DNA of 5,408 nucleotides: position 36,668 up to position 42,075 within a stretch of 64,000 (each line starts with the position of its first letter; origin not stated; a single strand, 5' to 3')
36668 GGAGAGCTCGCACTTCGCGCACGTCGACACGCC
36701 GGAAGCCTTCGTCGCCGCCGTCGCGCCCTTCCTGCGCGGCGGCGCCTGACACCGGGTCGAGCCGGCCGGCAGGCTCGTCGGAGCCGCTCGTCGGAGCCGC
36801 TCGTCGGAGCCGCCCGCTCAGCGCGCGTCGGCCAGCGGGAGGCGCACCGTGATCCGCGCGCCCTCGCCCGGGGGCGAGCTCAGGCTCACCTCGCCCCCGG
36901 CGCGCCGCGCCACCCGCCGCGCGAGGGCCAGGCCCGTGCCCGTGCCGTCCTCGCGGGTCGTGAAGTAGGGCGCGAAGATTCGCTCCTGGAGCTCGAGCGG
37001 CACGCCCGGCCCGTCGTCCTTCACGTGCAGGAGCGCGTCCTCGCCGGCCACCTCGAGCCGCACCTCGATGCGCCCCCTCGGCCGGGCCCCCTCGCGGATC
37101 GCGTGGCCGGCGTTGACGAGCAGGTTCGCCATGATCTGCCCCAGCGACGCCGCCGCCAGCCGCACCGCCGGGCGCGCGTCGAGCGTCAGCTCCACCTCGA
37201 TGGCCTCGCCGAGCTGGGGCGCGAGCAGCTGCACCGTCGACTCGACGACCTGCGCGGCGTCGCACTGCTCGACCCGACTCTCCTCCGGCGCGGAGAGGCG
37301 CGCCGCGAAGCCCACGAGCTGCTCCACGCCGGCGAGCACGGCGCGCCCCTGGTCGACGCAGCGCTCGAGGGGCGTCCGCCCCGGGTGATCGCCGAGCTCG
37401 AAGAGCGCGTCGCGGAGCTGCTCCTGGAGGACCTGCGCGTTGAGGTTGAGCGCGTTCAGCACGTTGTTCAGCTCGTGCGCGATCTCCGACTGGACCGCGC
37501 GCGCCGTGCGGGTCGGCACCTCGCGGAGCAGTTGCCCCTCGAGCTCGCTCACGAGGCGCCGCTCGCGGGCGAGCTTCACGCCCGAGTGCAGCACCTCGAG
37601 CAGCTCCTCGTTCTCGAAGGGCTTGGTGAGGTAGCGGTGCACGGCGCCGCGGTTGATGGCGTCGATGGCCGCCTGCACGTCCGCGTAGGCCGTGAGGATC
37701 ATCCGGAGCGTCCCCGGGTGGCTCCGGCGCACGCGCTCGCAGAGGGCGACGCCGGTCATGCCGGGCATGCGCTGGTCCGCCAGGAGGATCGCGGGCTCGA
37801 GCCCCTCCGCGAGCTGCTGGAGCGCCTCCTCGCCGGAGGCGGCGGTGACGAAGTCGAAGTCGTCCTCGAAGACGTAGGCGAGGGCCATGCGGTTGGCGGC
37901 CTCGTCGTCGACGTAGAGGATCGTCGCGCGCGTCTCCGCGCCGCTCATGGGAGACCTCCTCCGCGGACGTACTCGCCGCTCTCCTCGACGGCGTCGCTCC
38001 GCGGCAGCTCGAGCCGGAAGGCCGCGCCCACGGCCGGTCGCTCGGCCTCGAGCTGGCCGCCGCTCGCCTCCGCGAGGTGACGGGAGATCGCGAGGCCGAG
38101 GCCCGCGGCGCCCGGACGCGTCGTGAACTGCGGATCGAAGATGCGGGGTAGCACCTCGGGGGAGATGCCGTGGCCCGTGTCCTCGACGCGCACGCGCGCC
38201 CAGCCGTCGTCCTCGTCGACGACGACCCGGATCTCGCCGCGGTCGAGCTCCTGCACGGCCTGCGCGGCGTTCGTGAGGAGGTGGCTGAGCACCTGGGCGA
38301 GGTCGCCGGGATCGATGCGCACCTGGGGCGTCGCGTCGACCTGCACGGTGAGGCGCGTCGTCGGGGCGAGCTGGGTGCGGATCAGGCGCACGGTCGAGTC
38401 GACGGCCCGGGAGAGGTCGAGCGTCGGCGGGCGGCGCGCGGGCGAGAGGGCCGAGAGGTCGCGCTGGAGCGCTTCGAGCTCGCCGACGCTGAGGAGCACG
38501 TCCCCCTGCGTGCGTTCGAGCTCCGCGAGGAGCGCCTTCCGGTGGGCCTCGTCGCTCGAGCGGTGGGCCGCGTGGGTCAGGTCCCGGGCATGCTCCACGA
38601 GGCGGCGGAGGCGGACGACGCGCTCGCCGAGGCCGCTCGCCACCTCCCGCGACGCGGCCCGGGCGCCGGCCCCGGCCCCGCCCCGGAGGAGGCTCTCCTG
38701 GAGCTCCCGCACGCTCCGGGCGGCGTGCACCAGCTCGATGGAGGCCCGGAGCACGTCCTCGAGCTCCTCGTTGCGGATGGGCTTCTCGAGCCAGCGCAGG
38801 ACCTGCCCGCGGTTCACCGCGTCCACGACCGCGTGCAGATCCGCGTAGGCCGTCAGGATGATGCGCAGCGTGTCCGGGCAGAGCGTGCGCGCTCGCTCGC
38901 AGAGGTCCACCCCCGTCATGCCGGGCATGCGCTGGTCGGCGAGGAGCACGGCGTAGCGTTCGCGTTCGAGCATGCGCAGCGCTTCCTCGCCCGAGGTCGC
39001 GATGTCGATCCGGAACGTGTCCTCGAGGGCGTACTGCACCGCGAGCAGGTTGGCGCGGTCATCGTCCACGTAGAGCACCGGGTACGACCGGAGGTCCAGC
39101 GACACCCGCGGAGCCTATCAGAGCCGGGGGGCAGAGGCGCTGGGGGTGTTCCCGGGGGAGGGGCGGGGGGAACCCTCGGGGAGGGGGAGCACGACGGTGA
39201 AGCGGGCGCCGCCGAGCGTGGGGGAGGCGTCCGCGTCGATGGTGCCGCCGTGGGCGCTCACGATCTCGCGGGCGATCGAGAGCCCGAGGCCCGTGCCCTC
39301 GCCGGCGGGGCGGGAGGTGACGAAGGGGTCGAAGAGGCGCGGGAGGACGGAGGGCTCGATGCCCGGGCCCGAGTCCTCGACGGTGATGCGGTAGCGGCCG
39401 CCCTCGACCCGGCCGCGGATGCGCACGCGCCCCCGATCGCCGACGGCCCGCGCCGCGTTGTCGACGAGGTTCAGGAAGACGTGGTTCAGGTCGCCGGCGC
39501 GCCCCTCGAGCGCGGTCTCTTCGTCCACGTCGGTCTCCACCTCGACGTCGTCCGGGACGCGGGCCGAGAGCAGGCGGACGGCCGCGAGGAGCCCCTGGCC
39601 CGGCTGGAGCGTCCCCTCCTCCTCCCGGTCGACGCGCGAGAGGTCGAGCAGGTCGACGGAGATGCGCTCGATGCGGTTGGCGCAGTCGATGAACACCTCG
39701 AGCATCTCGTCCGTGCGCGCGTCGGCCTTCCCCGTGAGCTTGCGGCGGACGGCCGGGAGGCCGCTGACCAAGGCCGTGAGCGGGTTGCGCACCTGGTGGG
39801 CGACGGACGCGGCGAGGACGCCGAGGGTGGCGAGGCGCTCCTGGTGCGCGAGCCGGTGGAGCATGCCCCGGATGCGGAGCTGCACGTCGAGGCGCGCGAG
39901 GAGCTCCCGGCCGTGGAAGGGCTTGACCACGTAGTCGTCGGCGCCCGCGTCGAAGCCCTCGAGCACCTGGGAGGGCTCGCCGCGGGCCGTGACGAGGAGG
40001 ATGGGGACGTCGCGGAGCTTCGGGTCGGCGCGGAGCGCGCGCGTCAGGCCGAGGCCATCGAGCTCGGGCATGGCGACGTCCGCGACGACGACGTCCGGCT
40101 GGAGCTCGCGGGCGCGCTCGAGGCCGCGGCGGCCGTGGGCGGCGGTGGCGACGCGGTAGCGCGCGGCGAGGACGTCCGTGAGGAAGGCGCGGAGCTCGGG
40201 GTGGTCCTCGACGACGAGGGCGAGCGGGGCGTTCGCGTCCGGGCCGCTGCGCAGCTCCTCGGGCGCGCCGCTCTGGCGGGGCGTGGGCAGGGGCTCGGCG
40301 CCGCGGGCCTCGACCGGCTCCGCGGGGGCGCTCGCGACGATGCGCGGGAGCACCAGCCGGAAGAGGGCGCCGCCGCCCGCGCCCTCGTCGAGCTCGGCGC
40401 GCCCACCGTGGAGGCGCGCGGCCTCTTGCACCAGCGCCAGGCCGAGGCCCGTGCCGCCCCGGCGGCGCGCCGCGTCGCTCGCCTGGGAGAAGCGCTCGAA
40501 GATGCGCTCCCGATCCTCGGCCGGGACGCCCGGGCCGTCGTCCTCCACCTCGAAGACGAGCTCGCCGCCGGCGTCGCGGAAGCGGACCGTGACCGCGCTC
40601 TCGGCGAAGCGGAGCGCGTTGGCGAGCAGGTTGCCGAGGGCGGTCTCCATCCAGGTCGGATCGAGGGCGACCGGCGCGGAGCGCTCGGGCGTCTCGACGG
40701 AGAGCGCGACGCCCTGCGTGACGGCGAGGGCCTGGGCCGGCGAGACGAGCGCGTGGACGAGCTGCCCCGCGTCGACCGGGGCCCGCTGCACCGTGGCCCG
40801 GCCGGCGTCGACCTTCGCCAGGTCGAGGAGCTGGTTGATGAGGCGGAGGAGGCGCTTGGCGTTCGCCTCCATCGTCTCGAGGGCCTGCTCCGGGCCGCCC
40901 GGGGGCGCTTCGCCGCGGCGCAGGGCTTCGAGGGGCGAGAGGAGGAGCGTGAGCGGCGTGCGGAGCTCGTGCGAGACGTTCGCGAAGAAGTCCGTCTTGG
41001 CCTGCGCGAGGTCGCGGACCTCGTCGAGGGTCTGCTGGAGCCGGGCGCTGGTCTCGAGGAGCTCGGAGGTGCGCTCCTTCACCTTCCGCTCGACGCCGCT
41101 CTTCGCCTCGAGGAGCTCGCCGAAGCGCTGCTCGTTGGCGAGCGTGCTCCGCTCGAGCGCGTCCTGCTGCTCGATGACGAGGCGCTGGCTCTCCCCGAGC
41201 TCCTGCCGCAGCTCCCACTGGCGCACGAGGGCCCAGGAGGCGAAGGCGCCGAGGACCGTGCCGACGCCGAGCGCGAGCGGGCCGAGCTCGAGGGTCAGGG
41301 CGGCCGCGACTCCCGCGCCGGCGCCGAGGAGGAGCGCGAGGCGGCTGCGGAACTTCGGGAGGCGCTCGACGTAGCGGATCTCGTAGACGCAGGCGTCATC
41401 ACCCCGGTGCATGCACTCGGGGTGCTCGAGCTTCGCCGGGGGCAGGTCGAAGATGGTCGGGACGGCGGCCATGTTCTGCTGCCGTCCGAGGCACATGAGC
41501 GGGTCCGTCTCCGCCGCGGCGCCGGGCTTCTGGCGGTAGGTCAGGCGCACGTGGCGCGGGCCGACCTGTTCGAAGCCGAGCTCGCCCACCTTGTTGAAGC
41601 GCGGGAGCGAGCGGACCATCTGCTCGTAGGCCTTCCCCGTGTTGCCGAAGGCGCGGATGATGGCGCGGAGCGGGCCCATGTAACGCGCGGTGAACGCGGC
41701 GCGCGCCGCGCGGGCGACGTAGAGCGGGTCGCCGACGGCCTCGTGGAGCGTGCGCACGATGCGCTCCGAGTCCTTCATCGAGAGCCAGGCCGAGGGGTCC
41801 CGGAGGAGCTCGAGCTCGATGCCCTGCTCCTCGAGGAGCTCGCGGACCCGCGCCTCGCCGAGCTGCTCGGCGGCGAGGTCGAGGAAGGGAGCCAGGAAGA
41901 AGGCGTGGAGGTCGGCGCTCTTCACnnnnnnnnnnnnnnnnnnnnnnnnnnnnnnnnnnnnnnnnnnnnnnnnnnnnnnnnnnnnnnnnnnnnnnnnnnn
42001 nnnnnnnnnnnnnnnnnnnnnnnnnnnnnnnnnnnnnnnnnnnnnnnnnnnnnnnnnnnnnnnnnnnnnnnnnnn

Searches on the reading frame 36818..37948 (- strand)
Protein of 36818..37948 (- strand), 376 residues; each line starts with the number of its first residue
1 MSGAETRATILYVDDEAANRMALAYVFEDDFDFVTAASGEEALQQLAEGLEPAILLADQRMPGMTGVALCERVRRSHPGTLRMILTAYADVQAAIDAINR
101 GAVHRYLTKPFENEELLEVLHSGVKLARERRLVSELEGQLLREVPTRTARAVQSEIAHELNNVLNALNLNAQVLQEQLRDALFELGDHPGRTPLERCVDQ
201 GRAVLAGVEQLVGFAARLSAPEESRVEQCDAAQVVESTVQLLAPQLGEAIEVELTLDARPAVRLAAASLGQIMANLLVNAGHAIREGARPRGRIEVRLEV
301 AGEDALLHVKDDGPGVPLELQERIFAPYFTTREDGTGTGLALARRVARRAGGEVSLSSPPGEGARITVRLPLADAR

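Call 4: search_protein_families(library=pfam, proteins=[window:36818-37948:-], max_evalue=0.01)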
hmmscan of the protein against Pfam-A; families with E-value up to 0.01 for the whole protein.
window:36818-37948:- (376 aa): 4 families
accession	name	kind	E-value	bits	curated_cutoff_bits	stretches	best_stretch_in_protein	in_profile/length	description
PF02518.31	HATPase_c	-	1.9e-23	83.5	26.4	1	268-373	5-110/111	Histidine kinase-, DNA gyrase B-, and HSP90-like ATPase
PF00072.30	Response_reg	-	7.1e-21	74.9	30.2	1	10-120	1-110/111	Response regulator receiver domain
PF13581.12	HATPase_c_2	-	0.0028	18.1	27.4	1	277-349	40-111/127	Histidine kinase-like ATPase domain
PF00512.31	HisKA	-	0.0072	16.8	26.9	0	154-184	7-31/66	His Kinase A (phospho-acceptor) domain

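Call 5: search_protein_families(library=ncbifam, proteins=[window:36818-37948:-], max_evalue=0.01)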
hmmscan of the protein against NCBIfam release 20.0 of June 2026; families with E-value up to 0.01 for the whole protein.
window:36818-37948:- (376 aa): 143 families (the best 25 are shown)
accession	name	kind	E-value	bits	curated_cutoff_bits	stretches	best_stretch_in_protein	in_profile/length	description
NF052574.1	HisKinEspCMyxo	equivalog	9.6e-39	133.2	1200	2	155-375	423-640/785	serine histidine kinase EspC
NF008468.0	PRK11360.1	equivalog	1.9e-34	119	646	1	155-373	402-609/616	two-component system sensor histidine kinase AtoS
NF053512.1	nitric_RR_NosR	exception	8e-34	117.4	400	1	10-137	1-128/422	response regulator c-di-GMP phosphodiesterase, NosR family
NF052573.1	HisKinEspAMyxo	equivalog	3e-32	111.6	1400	2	153-372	388-611/755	serine histidine kinase EspA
NF010076.0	PRK13557.1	subfamily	7.2e-29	100.6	631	2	155-374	169-396/540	histidine kinase famiy protein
NF010411.0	PRK13837.1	equivalog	7.5e-29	100.3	647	1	118-373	419-676/828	two-component system VirA-like sensor kinase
NF011874.0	PRK15347.1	equivalog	5.1e-28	97.6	852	2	264-374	509-616/921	two component system sensor kinase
NF046026.1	HisKinCckACaul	equivalog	1.3e-27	96.2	1000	2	153-373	306-533/678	cell cycle histidine kinase CckA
NF046020.1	HisKinCckABruc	equivalog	1.7e-25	89.1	1000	2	153-371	484-706/868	cell cycle histidine kinase CckA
NF007688.0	PRK10364.1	equivalog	3.6e-25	88.6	479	1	218-373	299-452/460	two-component system sensor histidine kinase ZraS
NF008302.0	PRK11091.1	equivalog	3.5e-21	75.1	838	2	233-372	363-505/779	aerobic respiration two-component sensor histidine kinase ArcB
NF038348.1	T2SS_HK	subfamily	7.3e-21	74.2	450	1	217-372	420-573/574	histidine kinase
NF006900.1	PRK09390.1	equivalog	9.8e-20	70.9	255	1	7-151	4-147/203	response regulator FixJ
NF047465.1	hybrid_HK_LvrA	exception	4.1e-19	68.1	1200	1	5-371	465-817/819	hybrid histidine kinase/response regulator LvrA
NF008293.1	PRK11073.1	equivalog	5.3e-19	68.6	240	1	126-372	111-347/349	nitrogen regulation protein NR(II)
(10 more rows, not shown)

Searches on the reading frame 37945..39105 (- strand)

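Call 4: search_protein_families(library=pfam, proteins=[window:37945-39105:-], max_evalue=0.01)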
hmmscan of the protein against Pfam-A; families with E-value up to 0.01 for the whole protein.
window:37945-39105:- (386 aa): 5 families
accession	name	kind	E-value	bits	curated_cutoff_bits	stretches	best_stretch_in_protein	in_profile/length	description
PF02518.31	HATPase_c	-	5.1e-23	82.1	26.4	1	265-369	2-109/111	Histidine kinase-, DNA gyrase B-, and HSP90-like ATPase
PF00072.30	Response_reg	-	2.1e-18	67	30.2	1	10-119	1-110/111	Response regulator receiver domain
PF13581.12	HATPase_c_2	-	6.4e-05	23.4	27.4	1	270-346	33-110/127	Histidine kinase-like ATPase domain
PF14501.12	HATPase_c_5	-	8.8e-05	22.8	22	1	266-355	3-89/102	GHKL domain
PF19908.4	DUF6381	-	0.0087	16.2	26.6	0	160-195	5-40/62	Family of unknown function (DUF6381)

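Call 5: search_protein_families(library=ncbifam, proteins=[window:37945-39105:-], max_evalue=0.01)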
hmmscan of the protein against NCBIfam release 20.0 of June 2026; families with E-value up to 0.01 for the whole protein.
window:37945-39105:- (386 aa): 127 families (the best 25 are shown)
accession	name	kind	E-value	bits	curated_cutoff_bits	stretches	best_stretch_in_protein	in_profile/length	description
NF052574.1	HisKinEspCMyxo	equivalog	7.2e-37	127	1200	2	215-373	475-641/785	serine histidine kinase EspC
NF053512.1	nitric_RR_NosR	exception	4.6e-34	118.2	400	1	10-139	1-131/422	response regulator c-di-GMP phosphodiesterase, NosR family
NF052573.1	HisKinEspAMyxo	equivalog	3.2e-32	111.4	1400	2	225-370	460-612/755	serine histidine kinase EspA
NF008468.0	PRK11360.1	equivalog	1.2e-28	99.9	646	1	229-371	465-610/616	two-component system sensor histidine kinase AtoS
NF010411.0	PRK13837.1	equivalog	2.8e-26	91.8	647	1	227-375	518-681/828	two-component system VirA-like sensor kinase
TIGR02956.1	TMAO_torS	equivalog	6.1e-25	87.5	676.5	2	227-372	535-685/967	TMAO reductase system sensor histidine kinase/response regulator TorS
NF007688.0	PRK10364.1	equivalog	7.2e-24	84.3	479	1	229-370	310-452/460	two-component system sensor histidine kinase ZraS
NF011874.0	PRK15347.1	equivalog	2.4e-23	82.1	852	2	254-372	499-617/921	two component system sensor kinase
NF008543.0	PRK11466.1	equivalog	1.5e-22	79.3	982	1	235-374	525-667/914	TMAO reductase system sensor histidine kinase/response regulator TorS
NF041880.1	EPS_EpsF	equivalog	2.8e-22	78.9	900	2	228-362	349-486/492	response regulator EpsF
NF038348.1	T2SS_HK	subfamily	5.6e-21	74.6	450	1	215-368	419-572/574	histidine kinase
NF010076.0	PRK13557.1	subfamily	3.2e-20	72.1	631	2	228-376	236-401/540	histidine kinase famiy protein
NF046026.1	HisKinCckACaul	equivalog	3.7e-20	71.6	1000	2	227-375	370-538/678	cell cycle histidine kinase CckA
NF008302.0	PRK11091.1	equivalog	1.2e-19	70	838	2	251-371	381-507/779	aerobic respiration two-component sensor histidine kinase ArcB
NF041777.1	sens_FixL_Rhizob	equivalog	3.6e-19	68.8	850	1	252-370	361-482/485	sensor protein FixL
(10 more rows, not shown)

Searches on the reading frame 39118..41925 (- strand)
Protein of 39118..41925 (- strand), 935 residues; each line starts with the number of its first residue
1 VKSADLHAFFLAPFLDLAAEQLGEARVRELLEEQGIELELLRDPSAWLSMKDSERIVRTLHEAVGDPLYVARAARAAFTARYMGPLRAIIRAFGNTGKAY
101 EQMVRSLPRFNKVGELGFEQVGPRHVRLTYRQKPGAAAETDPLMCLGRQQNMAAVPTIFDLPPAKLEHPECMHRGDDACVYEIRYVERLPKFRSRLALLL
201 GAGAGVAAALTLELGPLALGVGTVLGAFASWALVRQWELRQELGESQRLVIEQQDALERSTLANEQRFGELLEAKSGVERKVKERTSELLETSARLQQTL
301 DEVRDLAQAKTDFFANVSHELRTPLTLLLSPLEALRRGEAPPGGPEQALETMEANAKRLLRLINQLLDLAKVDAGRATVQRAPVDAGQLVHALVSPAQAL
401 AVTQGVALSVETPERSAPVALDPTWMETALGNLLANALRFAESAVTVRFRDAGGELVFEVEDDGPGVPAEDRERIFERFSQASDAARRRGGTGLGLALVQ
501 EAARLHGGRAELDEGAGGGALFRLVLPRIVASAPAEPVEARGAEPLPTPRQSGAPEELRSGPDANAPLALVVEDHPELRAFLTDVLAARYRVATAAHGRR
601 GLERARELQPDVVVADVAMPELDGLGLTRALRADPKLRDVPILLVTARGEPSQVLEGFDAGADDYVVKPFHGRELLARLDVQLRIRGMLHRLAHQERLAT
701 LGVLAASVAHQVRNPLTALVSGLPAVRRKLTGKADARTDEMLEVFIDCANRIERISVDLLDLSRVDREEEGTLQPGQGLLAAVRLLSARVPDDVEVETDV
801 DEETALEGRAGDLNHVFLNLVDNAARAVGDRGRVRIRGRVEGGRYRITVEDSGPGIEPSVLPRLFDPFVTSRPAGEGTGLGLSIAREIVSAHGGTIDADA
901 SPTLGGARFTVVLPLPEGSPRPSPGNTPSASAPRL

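Call 4: search_protein_families(library=pfam, proteins=[window:39118-41925:-], max_evalue=0.01)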
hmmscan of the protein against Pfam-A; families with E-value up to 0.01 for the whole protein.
window:39118-41925:- (935 aa): 6 families
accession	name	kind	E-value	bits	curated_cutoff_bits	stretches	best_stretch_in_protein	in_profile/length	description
PF02518.31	HATPase_c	-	1.1e-55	187.2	26.4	2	811-916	4-110/111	Histidine kinase-, DNA gyrase B-, and HSP90-like ATPase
PF00512.31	HisKA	-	7.9e-32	109.6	26.9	2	309-375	1-66/66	His Kinase A (phospho-acceptor) domain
PF00072.30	Response_reg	-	9.4e-26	90.6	30.2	1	570-679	2-110/111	Response regulator receiver domain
PF13581.12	HATPase_c_2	-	5.4e-10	39.8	27.4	1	426-500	32-106/127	Histidine kinase-like ATPase domain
PF13589.12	HATPase_c_3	-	1.1e-05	25.9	25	0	426-496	3-77/137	Histidine kinase-, DNA gyrase B-, and HSP90-like ATPase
PF14501.12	HATPase_c_5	-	0.0033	17.8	22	0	812-900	5-90/102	GHKL domain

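Call 5: search_protein_families(library=ncbifam, proteins=[window:39118-41925:-], max_evalue=0.01)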
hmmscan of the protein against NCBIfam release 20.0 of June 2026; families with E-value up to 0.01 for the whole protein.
window:39118-41925:- (935 aa): 165 families (the best 25 are shown)
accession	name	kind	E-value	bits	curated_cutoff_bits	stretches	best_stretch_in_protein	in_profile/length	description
NF047465.1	hybrid_HK_LvrA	exception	2e-94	317.2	1200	2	286-767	178-666/819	hybrid histidine kinase/response regulator LvrA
TIGR02966.1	phoR_proteo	equivalog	1.4e-76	257.6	334.2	2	297-525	101-332/333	phosphate regulon sensor histidine kinase PhoR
NF008468.0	PRK11360.1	equivalog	4.7e-73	246.5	646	2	688-917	383-610/616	two-component system sensor histidine kinase AtoS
TIGR02956.1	TMAO_torS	equivalog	8.7e-73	245.9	676.5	2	251-683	396-820/967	TMAO reductase system sensor histidine kinase/response regulator TorS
NF046044.1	PnpS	equivalog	2.2e-71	241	400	2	297-527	157-390/390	two-component system histidine kinase PnpS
NF011874.0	PRK15347.1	equivalog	6.7e-69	232.9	852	3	240-534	335-620/921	two component system sensor kinase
NF041880.1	EPS_EpsF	equivalog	3.3e-66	223.8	900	3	299-527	263-492/492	response regulator EpsF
NF033092.0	HK_WalK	equivalog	5.8e-66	223.3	725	2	304-527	366-593/594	cell wall metabolism sensor histidine kinase WalK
TIGR01386.1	cztS_silS_copS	subfamily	4.3e-64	217.2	292.55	2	284-527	215-457/457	heavy metal sensor histidine kinase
NF007898.0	PRK10604.1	equivalog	5.6e-62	210.3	478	2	280-531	182-426/433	two-component system sensor histidine kinase RstB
NF040691.1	MtrAB_MtrB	equivalog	1.1e-61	209.4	450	2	294-529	255-493/507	MtrAB system histidine kinase MtrB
NF038297.2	hybrid_HK_HrmK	equivalog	1.1e-60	205.9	725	2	285-672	210-597/607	hybrid histidine kinase/response regulator HrmK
NF008312.0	PRK11100.1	equivalog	4.6e-60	203.8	356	2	290-528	233-474/477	two-component system sensor histidine kinase CreC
NF052574.1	HisKinEspCMyxo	equivalog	1.1e-59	202.4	1200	2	688-919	404-641/785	serine histidine kinase EspC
NF007007.0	PRK09470.1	equivalog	5.1e-59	200.4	486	2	281-528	216-459/463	envelope stress sensor histidine kinase CpxA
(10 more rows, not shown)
